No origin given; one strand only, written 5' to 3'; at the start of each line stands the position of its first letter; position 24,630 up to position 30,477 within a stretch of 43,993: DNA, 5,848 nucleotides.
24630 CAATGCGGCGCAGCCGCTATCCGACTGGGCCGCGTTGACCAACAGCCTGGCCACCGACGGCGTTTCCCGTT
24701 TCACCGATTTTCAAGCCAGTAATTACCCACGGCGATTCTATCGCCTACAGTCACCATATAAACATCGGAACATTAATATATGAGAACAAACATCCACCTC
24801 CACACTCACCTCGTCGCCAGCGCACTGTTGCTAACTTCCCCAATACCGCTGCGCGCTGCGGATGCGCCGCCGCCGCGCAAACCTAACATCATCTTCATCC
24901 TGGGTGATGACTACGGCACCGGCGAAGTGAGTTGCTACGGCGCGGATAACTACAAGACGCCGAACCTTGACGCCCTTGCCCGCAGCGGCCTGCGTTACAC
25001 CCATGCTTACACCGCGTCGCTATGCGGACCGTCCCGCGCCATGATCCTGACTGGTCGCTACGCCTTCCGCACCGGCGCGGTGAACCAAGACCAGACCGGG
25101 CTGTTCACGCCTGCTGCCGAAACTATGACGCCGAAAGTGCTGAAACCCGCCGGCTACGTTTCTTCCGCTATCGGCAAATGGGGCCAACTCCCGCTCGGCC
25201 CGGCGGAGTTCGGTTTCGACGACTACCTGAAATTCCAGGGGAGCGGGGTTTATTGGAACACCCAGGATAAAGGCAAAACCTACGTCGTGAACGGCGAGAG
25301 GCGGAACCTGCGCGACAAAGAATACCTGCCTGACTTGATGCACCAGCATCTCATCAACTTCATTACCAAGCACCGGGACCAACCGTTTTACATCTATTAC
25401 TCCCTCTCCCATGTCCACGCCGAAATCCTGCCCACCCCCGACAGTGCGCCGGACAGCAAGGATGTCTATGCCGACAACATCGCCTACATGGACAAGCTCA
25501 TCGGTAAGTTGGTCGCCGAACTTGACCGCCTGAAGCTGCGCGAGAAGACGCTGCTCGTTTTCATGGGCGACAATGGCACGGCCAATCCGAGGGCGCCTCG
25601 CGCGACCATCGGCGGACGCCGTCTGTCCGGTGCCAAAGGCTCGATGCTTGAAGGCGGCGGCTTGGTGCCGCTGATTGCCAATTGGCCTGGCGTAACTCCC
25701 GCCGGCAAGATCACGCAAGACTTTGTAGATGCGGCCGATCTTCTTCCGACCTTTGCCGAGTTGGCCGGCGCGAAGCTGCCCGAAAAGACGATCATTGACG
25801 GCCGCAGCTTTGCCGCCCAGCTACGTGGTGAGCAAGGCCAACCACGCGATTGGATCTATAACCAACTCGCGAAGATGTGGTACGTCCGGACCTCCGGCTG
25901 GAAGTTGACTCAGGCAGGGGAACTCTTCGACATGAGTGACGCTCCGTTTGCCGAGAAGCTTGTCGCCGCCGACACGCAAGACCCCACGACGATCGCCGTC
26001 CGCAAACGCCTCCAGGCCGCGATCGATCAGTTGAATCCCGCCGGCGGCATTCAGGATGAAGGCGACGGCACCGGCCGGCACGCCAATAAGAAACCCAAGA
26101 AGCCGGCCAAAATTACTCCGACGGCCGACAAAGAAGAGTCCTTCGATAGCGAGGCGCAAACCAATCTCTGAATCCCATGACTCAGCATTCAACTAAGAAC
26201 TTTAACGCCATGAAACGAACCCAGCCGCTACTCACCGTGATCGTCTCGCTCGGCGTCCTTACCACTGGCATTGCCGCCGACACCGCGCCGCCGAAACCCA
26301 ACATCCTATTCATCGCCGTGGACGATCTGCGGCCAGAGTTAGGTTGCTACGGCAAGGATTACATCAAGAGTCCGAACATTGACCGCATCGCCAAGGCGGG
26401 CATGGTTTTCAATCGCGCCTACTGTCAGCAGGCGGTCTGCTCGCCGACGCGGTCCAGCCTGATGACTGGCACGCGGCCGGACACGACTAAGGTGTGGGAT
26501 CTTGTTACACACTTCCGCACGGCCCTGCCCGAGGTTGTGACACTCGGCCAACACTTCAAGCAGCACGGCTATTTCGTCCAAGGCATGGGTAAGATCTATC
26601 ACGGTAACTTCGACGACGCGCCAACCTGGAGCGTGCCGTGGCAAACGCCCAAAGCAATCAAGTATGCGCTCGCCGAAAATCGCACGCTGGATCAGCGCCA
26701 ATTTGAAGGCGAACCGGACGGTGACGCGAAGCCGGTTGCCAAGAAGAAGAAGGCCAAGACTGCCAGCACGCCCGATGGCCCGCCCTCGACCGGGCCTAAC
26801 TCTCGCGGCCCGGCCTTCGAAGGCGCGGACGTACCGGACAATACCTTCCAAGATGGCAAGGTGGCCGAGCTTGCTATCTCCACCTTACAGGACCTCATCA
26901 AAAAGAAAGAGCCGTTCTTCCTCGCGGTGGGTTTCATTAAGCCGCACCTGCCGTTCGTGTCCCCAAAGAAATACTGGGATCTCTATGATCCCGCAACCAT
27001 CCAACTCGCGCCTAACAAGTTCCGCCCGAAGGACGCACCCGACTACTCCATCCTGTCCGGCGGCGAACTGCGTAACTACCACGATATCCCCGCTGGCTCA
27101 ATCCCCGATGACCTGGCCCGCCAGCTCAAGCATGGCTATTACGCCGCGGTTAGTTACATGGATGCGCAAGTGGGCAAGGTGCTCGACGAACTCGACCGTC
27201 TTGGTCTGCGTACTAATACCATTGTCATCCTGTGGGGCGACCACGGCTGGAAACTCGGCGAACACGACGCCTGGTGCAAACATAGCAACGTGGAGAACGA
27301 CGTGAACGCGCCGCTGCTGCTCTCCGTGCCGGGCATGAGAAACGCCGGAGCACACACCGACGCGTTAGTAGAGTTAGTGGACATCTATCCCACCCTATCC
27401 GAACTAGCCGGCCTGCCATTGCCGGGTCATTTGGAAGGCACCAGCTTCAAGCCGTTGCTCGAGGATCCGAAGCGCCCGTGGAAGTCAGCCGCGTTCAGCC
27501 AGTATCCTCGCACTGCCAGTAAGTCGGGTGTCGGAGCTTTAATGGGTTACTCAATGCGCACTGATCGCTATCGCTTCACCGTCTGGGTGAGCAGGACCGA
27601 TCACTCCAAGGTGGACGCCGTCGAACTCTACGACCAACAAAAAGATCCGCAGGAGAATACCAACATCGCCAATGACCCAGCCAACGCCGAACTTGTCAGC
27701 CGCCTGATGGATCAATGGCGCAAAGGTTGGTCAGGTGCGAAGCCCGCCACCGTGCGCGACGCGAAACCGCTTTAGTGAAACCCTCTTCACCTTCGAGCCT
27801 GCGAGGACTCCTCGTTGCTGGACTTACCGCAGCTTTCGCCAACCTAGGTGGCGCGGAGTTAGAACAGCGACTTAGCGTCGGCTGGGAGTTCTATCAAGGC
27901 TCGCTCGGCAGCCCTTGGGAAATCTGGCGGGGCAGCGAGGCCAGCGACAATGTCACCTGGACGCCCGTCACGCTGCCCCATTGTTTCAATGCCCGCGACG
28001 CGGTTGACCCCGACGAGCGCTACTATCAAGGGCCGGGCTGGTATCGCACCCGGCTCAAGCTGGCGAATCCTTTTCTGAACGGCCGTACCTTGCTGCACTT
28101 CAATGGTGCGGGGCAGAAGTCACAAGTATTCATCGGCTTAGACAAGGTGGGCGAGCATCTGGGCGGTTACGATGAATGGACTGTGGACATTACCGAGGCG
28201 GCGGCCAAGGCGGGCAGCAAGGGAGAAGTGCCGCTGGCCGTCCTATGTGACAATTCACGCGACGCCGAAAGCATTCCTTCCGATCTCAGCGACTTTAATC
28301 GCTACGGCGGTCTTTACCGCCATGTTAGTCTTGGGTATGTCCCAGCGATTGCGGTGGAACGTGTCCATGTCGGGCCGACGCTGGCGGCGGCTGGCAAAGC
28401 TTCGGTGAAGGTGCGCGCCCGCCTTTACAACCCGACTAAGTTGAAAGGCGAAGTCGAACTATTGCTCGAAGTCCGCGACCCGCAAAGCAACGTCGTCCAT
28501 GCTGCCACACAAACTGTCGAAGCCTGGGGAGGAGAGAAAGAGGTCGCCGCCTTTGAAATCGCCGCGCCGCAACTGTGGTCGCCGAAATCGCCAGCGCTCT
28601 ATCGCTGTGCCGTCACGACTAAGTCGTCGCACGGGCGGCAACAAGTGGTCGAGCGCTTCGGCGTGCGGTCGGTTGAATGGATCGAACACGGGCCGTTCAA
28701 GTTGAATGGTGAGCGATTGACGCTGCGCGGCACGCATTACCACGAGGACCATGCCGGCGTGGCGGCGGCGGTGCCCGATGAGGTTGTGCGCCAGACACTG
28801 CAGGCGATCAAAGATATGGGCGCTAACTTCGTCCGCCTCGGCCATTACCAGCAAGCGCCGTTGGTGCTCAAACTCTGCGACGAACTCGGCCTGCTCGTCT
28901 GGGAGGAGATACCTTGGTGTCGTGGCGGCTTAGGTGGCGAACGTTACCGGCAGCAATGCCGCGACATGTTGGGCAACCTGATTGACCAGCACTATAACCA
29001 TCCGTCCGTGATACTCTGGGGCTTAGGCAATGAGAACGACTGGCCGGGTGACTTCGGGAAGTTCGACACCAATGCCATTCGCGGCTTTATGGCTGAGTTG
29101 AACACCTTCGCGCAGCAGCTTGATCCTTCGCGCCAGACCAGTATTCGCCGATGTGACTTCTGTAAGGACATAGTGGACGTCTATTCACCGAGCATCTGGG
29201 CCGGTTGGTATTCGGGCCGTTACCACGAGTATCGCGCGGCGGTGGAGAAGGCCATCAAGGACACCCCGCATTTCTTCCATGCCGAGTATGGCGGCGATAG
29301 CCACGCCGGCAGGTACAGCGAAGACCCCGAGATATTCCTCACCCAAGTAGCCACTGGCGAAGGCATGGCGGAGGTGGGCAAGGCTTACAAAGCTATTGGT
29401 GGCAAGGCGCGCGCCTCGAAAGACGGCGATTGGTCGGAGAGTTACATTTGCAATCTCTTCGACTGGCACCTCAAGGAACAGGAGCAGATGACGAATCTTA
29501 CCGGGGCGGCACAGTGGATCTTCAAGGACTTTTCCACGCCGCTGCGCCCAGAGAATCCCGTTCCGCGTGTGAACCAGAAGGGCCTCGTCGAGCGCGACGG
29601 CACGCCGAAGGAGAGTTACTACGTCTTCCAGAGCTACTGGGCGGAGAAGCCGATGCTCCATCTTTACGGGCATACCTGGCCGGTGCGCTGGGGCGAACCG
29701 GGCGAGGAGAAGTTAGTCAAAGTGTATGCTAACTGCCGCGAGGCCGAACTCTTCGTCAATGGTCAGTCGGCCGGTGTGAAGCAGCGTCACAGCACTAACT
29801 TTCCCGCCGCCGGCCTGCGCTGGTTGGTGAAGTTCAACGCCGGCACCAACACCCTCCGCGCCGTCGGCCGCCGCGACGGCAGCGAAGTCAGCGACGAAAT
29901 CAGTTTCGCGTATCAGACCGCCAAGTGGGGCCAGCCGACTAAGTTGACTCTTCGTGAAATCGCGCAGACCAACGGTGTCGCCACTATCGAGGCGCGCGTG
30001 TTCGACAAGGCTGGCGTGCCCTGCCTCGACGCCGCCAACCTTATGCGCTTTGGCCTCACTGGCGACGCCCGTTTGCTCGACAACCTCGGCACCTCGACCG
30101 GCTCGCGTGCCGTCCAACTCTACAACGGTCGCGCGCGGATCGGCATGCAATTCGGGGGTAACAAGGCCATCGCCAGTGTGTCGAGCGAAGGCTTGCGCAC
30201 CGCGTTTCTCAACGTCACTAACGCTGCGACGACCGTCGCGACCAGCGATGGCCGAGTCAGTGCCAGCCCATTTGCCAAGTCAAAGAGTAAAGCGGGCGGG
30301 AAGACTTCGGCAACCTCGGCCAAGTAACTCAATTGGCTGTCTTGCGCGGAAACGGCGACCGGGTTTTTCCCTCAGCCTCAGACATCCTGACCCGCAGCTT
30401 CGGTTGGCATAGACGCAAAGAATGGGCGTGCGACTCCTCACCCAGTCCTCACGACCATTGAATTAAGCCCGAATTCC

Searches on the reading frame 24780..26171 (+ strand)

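Call 97: search_protein_families(library=pfam, proteins=[window:24780-26171:+], max_evalue=0.00001)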
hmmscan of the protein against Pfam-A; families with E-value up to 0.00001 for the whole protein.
window:24780-26171:+ (463 aa): 3 families
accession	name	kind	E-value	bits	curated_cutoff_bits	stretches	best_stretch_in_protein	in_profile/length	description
PF00884.28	Sulfatase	-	1.4e-49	169.5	25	1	35-331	1-301/301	Sulfatase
PF01663.27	Phosphodiest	-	8.3e-10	39.2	23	1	59-379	19-326/342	Type I phosphodiesterase / nucleotide pyrophosphatase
PF16347.10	SGSH_C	-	5.1e-07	30.4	29.3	1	289-375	11-105/154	N-sulphoglucosamine sulphohydrolase, C-terminal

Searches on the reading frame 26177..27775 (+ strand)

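Call 97: search_protein_families(library=pfam, proteins=[window:26177-27775:+], max_evalue=0.00001)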
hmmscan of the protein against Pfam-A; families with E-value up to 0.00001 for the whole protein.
window:26177-27775:+ (532 aa): 3 families
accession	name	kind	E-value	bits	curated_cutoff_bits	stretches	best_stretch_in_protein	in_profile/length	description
PF00884.28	Sulfatase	-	4.4e-40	138.3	25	1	41-412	1-300/301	Sulfatase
PF16347.10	SGSH_C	-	5.2e-22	79.1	29.3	1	361-513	1-147/154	N-sulphoglucosamine sulphohydrolase, C-terminal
PF01663.27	Phosphodiest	-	9.3e-06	25.9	23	0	322-359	185-222/342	Type I phosphodiesterase / nucleotide pyrophosphatase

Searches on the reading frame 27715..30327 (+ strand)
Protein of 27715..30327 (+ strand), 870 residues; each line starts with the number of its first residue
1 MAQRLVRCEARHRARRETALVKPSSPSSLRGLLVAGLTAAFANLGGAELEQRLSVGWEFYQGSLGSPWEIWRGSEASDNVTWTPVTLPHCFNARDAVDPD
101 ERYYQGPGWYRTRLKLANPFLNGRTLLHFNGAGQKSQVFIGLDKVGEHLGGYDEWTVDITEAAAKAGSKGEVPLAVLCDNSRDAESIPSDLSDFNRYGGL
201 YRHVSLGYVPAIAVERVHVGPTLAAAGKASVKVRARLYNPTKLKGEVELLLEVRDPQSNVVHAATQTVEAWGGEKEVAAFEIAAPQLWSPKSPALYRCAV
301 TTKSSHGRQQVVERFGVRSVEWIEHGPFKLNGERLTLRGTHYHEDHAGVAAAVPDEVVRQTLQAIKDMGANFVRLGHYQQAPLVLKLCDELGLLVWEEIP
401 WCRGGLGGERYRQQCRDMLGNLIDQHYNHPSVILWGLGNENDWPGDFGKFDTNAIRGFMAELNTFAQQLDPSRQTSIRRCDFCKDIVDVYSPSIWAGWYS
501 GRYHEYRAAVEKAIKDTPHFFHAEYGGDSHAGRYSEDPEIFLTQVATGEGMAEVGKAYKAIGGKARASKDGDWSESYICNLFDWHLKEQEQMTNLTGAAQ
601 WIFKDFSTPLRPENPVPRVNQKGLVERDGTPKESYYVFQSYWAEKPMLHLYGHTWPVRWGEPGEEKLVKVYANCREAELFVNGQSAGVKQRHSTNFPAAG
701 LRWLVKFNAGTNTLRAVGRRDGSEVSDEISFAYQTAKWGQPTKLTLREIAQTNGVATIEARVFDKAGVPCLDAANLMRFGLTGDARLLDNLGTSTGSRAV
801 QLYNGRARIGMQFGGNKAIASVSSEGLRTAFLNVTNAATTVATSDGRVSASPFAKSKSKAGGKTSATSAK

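Call 97: search_protein_families(library=pfam, proteins=[window:27715-30327:+], max_evalue=0.00001)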
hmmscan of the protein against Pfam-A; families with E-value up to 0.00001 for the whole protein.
window:27715-30327:+ (870 aa): 4 families
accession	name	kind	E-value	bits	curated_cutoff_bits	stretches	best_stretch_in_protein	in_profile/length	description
PF02836.23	Glyco_hydro_2_C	-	5.8e-25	88.5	21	1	323-542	3-229/302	Glycosyl hydrolases family 2, TIM barrel domain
PF00703.27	Glyco_hydro_2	-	9.4e-16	59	23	1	213-318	2-109/109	Glycosyl hydrolases family 2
PF16355.11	DUF4982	-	5.7e-15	55.5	23.9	1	663-725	1-60/61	Domain of unknown function (DUF4982)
PF02837.24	Glyco_hydro_2_N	-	4.6e-08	33.6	28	1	95-206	54-165/169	Glycosyl hydrolases family 2, sugar binding domain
